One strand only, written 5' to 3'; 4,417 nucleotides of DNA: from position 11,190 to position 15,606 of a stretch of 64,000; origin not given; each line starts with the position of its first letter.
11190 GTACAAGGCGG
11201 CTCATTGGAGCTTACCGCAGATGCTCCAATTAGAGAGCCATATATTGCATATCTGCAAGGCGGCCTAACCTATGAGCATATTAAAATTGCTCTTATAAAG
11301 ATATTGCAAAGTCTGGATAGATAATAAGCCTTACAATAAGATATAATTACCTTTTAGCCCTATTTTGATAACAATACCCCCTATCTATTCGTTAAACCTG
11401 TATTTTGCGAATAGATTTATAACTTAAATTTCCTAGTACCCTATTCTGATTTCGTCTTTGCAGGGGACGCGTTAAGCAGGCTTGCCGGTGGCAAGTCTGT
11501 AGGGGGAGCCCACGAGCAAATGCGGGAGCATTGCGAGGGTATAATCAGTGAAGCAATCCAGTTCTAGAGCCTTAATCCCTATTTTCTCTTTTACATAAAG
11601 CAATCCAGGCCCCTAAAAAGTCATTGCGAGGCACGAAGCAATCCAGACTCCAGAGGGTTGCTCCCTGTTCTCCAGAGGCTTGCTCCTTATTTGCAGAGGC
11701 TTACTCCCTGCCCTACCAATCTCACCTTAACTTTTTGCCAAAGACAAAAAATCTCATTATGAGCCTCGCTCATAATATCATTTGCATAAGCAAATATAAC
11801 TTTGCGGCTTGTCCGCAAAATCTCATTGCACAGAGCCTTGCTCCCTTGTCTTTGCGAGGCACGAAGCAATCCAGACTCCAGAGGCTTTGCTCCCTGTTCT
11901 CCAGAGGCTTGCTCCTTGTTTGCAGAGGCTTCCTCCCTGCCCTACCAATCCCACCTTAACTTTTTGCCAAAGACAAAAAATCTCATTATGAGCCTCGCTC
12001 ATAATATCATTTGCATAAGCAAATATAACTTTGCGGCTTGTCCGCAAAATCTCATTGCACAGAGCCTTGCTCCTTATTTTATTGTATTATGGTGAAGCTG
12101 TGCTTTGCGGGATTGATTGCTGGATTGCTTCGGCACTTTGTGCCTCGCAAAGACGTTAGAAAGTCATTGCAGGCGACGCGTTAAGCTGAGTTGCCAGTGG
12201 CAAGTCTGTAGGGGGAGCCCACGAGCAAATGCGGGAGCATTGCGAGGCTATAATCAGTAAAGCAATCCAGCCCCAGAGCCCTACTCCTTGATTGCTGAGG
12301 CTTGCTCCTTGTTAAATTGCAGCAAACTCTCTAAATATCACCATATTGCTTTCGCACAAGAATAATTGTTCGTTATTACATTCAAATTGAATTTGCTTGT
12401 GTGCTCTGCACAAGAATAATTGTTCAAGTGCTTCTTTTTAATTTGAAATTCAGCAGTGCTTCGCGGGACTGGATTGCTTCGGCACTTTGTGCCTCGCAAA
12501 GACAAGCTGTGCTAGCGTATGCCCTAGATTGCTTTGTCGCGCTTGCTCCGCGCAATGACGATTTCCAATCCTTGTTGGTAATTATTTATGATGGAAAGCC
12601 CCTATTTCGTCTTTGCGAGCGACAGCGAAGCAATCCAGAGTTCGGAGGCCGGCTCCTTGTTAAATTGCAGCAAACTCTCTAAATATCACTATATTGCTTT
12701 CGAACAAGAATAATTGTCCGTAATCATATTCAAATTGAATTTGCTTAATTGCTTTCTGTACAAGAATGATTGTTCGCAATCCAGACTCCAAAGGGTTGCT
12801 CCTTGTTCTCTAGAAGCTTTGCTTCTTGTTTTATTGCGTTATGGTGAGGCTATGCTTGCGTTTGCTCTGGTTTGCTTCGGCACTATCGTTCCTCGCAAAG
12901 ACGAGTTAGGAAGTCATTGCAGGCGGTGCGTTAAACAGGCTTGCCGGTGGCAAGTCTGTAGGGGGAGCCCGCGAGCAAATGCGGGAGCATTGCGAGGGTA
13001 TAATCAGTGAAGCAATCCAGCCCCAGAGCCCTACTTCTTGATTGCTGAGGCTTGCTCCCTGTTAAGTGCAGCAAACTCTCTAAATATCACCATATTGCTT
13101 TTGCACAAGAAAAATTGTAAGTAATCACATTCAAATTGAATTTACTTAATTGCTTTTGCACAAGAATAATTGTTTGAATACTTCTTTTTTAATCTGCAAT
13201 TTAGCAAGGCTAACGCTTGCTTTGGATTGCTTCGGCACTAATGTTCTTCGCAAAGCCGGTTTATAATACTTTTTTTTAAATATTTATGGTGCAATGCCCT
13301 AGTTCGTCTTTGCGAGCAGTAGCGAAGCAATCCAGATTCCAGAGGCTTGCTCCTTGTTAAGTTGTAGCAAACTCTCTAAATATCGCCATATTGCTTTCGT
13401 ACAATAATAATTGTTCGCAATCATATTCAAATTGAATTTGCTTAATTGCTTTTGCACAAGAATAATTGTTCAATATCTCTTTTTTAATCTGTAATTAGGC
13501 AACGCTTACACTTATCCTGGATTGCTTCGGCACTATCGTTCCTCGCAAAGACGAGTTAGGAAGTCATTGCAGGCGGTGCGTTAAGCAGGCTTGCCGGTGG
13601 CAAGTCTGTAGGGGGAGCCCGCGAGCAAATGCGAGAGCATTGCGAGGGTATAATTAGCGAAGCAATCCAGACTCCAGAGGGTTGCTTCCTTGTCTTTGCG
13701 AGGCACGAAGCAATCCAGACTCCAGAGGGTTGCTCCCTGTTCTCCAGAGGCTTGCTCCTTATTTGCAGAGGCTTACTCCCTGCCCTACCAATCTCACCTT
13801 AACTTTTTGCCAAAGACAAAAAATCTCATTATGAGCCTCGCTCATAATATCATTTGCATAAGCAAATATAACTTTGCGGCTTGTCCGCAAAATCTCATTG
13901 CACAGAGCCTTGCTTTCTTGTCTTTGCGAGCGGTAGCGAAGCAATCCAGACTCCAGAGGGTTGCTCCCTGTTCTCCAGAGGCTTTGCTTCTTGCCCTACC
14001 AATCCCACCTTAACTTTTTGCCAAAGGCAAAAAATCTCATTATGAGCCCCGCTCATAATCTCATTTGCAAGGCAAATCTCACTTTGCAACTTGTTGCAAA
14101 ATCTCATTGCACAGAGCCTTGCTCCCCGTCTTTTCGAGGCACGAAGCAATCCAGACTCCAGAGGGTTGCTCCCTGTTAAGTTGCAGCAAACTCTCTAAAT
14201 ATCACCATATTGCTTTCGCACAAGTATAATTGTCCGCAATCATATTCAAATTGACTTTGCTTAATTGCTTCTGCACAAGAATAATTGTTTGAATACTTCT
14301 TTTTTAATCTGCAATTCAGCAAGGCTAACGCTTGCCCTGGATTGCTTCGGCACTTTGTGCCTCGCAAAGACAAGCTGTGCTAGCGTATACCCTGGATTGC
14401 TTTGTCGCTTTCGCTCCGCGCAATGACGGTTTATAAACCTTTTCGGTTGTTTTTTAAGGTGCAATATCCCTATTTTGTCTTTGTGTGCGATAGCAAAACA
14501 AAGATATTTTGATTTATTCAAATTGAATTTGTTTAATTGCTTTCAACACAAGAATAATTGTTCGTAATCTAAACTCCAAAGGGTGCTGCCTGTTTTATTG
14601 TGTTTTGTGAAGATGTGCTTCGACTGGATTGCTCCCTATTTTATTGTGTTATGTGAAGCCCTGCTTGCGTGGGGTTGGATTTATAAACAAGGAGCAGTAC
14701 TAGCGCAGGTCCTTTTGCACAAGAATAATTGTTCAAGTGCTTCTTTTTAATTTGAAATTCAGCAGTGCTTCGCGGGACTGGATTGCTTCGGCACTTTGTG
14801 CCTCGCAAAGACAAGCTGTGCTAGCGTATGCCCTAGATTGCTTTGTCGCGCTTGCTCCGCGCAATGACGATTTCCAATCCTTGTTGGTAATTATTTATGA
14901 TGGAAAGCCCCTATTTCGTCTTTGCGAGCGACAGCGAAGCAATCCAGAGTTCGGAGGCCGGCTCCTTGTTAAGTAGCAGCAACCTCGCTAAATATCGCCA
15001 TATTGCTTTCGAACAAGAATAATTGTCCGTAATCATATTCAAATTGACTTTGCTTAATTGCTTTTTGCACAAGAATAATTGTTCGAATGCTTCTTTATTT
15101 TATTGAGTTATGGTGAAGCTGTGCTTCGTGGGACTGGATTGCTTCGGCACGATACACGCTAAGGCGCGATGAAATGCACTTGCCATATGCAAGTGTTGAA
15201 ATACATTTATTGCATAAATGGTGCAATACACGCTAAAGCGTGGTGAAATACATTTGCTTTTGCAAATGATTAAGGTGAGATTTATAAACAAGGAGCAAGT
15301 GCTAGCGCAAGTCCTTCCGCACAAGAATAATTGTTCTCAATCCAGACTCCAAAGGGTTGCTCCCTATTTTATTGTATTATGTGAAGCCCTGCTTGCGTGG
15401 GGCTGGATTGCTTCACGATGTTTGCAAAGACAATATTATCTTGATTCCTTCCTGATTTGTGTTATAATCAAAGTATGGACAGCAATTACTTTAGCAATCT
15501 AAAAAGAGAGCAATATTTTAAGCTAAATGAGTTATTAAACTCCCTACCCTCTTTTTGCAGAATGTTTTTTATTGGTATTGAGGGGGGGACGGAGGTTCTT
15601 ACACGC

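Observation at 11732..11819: Four consecutive short hairpins in each 228-bp V unit, with a compensatory stem change in the diverged copy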

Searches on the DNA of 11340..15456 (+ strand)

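Call 17: search_dna_similar(query=window:11340-15456:+, collection=phages, mode=distant)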
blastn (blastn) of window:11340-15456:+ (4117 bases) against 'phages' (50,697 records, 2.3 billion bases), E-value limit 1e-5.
No match.

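Call 52: build_rna_model(alignment_id=A1, structure=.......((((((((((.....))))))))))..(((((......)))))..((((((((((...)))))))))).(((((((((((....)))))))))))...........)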
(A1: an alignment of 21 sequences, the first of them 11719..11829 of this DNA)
Model R1 built from alignment A1 (21 sequences, 113 columns); structure: as given.
model positions 109; base pairs 36; branch points 3; effective number of sequences 0.9; information 0.59 bits per position. Calibrated on 0.2 Mb of random sequence (short: E-values are rough).
structure used (alignment columns):
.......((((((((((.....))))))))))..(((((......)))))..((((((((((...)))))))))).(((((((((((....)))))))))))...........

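Call 53: search_with_rna_model(model_id=R1, sources=[window, L004, L005, L006, L007, L008, L009, L010, L011, L012, L013, L014, L015], max_evalue=10, make_alignment=true)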
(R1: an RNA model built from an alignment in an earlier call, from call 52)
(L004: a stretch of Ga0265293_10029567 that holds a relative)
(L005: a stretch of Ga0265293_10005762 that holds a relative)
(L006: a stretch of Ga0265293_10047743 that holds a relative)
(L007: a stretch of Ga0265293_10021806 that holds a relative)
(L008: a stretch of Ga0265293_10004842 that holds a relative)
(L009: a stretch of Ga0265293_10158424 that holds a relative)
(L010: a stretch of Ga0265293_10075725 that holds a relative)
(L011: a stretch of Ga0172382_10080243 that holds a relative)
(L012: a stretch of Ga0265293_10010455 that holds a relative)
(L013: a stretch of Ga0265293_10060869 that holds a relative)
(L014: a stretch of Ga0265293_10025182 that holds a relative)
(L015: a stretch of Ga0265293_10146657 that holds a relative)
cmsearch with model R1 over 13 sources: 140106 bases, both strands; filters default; matches with E-value up to 10: 51.
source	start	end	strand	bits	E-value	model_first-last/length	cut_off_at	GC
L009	622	730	-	128.3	3.6e-27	1-109/109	no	0.34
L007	130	238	+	127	7e-27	1-109/109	no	0.35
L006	2348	2456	+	125.1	1.9e-26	1-109/109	no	0.34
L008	13939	14046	+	124.1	3.1e-26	1-109/109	no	0.35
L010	2097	2205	+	124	3.3e-26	1-109/109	no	0.3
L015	1617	1724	+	123.6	4.1e-26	1-109/109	no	0.34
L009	388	496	-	123.2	5.2e-26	1-109/109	no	0.34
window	11948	12058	-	122.7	6.7e-26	1-109/109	no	0.37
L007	337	445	+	121.9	1e-25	1-109/109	no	0.36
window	11719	11829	-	121.6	1.2e-25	1-109/109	no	0.36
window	13791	13901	-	121.6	1.2e-25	1-109/109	no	0.36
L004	606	715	-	121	1.7e-25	1-109/109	no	0.34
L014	1552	1659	+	120.6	2e-25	1-109/109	no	0.36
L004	193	302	-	120.5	2.1e-25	1-109/109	no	0.32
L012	7414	7521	-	120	2.7e-25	1-109/109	no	0.31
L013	2039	2147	-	119.6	3.3e-25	1-109/109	no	0.34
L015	1280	1388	+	119.1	4.4e-25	1-109/109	no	0.34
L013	740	848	-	117.7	9.2e-25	1-109/109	no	0.36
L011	2880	2989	-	116.8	1.5e-24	1-109/109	no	0.4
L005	12330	12419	+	76.8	2e-15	1-89/109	3'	0.37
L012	7962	8053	-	29.7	0.00011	1-109/109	no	0.39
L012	7670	7761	-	29.1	0.00015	1-109/109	no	0.39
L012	7443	7532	+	28.8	0.00017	1-109/109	no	0.28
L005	10749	10840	+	27.3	0.00038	1-109/109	no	0.38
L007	5738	5842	+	26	0.00075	1-109/109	no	0.41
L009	651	742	+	24.4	0.0018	1-109/109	no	0.33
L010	2086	2176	-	24.2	0.002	1-109/109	no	0.3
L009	417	508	+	24.2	0.002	1-109/109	no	0.33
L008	13830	13920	+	22.5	0.0047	1-109/109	no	0.38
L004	223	314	+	21.3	0.009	1-109/109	no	0.3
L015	796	884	+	20.2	0.016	1-109/109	no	0.38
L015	1606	1695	-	20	0.018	1-109/109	no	0.33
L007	1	28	+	19.7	0.021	82-109/109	5'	0.54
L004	636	727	+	18.8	0.034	1-109/109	no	0.33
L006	2337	2427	-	18.8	0.034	1-109/109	no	0.35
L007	337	416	-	17.5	0.064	1-109/109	no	0.3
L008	13931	14017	-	16.9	0.092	1-109/109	no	0.34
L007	133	209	-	16.8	0.097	1-109/109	no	0.32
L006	2566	2670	-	15.9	0.15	1-109/109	no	0.42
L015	1288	1309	-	12.7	0.82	9-31/109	no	0.27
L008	5563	5644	-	11.7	1.4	1-109/109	no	0.32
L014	1626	1648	-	11.7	1.4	76-98/109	no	0.3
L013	751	773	+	11.7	1.4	76-98/109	no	0.3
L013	2118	2139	+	10.1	3.2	9-31/109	no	0.27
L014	1560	1581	-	8.4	7.8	9-31/109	no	0.32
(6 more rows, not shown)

Alignment A2: 51 matches aligned to the model, 212 columns, each read 5' to 3' on its own strand. Consensus structure (alignment columns), stored with it:
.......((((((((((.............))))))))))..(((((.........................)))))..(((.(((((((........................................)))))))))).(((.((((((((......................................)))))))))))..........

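Call 60: search_rna_families(source=window, start=13950, end=15350, threshold=evalue, max_evalue=10, show_alignments=3)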
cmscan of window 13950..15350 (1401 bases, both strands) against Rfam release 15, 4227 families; matches with E-value up to 10: 4.
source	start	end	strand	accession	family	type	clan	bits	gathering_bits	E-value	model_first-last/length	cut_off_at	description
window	14029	14109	-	RF01706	Gut-1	Gene; sRNA;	-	39.3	50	7.7e-06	1-77/77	no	Gut-1 RNA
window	14474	14558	+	RF03303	mir-973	Gene; miRNA;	-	19.7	63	1.3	1-84/84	no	mir-973 microRNA precursor family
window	15231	15307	+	RF00069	SNORD24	Gene; snRNA; snoRNA; CD-box;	-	19.3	41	4.6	1-76/76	no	Small nucleolar RNA SNORD24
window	15094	15270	+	RF02504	Atu_L1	Gene; sRNA;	-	15.6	60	0.83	1-174/174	no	Rhizobiales sRNA Atu_L1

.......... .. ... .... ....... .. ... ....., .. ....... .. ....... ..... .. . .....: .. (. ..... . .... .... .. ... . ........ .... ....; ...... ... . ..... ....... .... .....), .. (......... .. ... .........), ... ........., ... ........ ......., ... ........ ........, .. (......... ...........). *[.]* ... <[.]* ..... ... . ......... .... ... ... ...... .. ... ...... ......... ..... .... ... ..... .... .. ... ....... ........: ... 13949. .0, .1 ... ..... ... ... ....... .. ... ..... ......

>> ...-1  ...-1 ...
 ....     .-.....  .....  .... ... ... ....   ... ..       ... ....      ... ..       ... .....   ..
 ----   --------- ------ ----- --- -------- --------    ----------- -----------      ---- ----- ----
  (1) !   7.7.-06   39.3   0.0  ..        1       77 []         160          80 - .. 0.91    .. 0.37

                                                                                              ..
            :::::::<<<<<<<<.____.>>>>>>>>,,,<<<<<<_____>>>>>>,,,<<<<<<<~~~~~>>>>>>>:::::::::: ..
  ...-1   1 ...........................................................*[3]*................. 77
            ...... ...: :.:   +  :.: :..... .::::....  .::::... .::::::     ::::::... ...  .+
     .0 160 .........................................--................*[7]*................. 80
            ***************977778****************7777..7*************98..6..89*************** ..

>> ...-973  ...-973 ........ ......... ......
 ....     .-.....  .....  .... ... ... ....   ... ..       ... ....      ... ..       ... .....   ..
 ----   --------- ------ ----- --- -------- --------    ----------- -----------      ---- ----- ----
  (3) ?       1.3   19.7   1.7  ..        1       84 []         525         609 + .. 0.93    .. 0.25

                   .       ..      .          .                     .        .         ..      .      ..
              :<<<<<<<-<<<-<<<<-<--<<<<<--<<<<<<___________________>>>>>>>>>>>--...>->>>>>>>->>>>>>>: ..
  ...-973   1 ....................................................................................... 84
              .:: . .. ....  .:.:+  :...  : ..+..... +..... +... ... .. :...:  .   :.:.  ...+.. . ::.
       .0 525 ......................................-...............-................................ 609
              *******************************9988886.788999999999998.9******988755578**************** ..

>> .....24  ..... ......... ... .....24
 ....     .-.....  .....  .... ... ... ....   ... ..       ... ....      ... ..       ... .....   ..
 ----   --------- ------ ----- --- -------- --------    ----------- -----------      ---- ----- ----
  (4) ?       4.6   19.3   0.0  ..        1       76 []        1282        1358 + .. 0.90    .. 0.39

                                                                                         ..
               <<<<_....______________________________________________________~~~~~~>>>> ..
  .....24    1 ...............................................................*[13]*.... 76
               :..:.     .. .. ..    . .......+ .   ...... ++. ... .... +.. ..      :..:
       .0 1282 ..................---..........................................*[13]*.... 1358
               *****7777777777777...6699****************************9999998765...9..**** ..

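Call 71: search_dna_similar(query=window:11454-15431:+, collection=plasmids, mode=distant, max_evalue=0.001)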
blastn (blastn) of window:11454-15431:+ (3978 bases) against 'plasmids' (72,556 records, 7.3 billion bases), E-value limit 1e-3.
Records with a match: 2; places in all: 2; records where one place covers at least 80% of the query: 0.
Best place of each record, by identity: 90-95% 2.
By first word of the organism name: Methylocystis 2.
By predicted mobility (MOB-suite, as given by PLSDB): mobilizable 2.
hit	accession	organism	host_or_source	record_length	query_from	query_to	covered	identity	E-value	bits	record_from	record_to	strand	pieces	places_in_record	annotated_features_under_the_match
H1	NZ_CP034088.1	Methylocystis rosea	cell culture,groundwater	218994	2938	2977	1%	92.5%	5e-5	60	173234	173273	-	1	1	none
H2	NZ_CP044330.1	Methylocystis rosea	-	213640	2938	2977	1%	92.5%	5e-5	60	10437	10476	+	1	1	none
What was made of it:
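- Tried and rejected: The plasmid collection gave only a 40-nt hit to the bracket module (call 71).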

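Call 72: get_annotated_region(hit=H1, flank=2500)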
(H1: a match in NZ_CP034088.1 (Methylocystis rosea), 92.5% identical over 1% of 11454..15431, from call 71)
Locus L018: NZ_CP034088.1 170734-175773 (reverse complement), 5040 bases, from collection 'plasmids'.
description: Methylocystis rosea strain GW6 plasmid pGW6_2, complete sequence
organism: Methylocystis rosea (NCBI taxid 173366)
taxonomy: Bacteria; Pseudomonadota; Alphaproteobacteria; Hyphomicrobiales; Methylocystaceae; Methylocystis; Methylocystis rosea
host: -; source: cell culture,groundwater; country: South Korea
typing (MOB-suite, as given by PLSDB): mobilizable; relaxase MOBP
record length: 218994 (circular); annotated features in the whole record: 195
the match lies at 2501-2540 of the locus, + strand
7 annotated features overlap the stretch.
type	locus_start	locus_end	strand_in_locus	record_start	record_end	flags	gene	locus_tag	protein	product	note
CDS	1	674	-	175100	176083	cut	-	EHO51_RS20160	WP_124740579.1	helix-turn-helix domain-containing protein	GO:0006355 - regulation of DNA-templated transcription [Evidence IEA]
CDS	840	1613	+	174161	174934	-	amoC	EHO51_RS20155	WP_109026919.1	bacterial ammonia monooxygenase, subunit AmoC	-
CDS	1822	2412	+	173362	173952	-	-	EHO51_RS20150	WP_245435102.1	hypothetical protein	-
CDS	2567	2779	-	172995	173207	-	-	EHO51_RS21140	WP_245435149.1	hypothetical protein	-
CDS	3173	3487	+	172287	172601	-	-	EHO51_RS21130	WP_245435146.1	hypothetical protein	-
CDS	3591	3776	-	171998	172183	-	-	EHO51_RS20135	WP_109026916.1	hypothetical protein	-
CDS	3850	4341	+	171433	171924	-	-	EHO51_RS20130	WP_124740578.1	hypothetical protein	-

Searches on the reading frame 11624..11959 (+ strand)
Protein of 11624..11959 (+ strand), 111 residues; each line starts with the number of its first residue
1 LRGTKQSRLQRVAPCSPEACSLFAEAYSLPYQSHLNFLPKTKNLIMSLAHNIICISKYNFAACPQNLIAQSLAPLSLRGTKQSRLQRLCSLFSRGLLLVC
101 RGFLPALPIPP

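Call 46: find_homologous_proteins(query=window:11624-11959:+, max_evalue=10)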
Query window:11624-11959:+: 15 candidates shared short words with the query, none scored E <= 10.
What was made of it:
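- Tried and rejected: The ORFs across the units have no homologues among 5.8 billion proteins (call 46).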
